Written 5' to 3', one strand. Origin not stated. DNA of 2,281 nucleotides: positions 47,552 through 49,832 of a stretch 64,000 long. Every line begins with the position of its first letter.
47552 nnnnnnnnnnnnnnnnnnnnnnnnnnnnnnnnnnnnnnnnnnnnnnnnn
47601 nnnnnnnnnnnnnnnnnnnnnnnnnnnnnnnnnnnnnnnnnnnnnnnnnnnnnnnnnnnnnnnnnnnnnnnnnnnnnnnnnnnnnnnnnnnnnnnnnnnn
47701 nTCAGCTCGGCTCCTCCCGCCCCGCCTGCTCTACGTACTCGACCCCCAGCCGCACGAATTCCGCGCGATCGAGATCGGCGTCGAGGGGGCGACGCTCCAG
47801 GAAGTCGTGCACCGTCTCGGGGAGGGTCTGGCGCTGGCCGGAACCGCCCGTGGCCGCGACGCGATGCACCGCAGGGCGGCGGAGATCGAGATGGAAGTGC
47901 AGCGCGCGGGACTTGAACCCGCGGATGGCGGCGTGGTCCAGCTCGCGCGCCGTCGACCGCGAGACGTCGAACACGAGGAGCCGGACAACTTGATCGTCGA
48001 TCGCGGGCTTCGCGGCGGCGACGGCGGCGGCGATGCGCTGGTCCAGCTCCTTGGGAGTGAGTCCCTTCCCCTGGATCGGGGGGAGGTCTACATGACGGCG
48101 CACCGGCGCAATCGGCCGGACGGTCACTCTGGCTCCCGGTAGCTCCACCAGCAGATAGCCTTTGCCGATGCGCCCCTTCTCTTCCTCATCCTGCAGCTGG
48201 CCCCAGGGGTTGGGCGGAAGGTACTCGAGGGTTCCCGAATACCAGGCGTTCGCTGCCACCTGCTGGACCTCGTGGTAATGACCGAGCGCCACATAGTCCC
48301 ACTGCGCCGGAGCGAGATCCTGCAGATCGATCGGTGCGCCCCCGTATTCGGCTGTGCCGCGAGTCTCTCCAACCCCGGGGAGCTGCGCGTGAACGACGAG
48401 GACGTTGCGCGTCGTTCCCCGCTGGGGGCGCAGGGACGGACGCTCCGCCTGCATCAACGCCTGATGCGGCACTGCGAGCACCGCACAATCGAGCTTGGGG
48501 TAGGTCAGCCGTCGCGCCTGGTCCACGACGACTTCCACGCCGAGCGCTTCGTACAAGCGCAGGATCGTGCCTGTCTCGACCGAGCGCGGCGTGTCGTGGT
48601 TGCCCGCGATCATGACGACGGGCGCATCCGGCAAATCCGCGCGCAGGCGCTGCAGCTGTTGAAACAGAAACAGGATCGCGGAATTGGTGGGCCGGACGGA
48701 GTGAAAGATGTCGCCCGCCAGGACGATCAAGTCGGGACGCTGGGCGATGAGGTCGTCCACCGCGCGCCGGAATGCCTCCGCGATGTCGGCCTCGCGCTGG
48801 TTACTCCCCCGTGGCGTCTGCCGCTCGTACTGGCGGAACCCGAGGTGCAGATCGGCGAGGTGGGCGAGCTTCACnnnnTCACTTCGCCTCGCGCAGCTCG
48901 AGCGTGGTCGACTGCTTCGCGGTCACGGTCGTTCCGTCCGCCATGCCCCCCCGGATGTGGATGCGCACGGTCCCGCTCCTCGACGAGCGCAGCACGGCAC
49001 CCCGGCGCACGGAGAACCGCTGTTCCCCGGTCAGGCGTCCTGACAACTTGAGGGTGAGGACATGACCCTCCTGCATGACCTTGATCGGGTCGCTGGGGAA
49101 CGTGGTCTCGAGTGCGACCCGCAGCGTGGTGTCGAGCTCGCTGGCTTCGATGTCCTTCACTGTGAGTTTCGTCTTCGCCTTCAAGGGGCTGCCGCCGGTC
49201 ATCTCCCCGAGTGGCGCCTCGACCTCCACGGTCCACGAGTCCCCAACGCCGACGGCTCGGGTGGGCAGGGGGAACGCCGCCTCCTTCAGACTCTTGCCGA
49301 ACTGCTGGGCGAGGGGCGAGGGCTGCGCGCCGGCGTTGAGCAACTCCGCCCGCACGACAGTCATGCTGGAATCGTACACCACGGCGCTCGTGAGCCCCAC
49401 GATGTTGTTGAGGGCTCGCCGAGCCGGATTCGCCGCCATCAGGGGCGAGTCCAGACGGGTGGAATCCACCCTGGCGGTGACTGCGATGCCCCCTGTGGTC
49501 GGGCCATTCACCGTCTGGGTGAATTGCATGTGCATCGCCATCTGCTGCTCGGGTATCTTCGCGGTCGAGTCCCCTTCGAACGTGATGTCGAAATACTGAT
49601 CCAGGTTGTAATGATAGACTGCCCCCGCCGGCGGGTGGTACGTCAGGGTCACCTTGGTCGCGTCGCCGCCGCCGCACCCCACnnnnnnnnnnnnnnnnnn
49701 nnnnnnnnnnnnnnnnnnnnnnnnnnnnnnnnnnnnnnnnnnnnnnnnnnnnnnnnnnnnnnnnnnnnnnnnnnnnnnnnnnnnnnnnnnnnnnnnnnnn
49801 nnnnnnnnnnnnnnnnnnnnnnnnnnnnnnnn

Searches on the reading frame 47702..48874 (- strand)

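Call 77: search_protein_families(library=pfam, proteins=[window:47702-48874:-], max_evalue=0.00001)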
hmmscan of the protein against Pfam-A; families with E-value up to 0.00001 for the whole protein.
window:47702-48874:- (390 aa): 2 families
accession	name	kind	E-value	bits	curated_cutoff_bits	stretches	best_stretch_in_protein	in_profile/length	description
PF00149.33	Metallophos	-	2.2e-13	51.5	21.5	1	1-202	1-190/191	Calcineurin-like phosphoesterase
PF12850.12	Metallophos_2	-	1.1e-06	29.2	27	1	1-204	1-120/154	Calcineurin-like phosphoesterase superfamily domain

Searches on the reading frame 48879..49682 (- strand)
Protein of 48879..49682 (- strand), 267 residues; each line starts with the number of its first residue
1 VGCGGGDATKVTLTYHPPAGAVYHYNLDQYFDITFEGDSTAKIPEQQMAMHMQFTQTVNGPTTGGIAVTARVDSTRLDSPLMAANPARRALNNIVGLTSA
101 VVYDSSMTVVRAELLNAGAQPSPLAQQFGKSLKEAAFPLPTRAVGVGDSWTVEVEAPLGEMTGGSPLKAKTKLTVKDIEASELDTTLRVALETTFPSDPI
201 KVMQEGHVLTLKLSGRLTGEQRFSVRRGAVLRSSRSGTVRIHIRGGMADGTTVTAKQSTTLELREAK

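Call 77: search_protein_families(library=pfam, proteins=[window:48879-49682:-], max_evalue=0.00001)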
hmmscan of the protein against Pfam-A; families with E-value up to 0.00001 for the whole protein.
window:48879-49682:- (267 aa): 1 family
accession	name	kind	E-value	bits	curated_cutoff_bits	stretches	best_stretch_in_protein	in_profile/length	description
PF19777.4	DUF6263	-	1.5e-06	28.5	26.7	0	126-224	99-190/196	Family of unknown function (DUF6263)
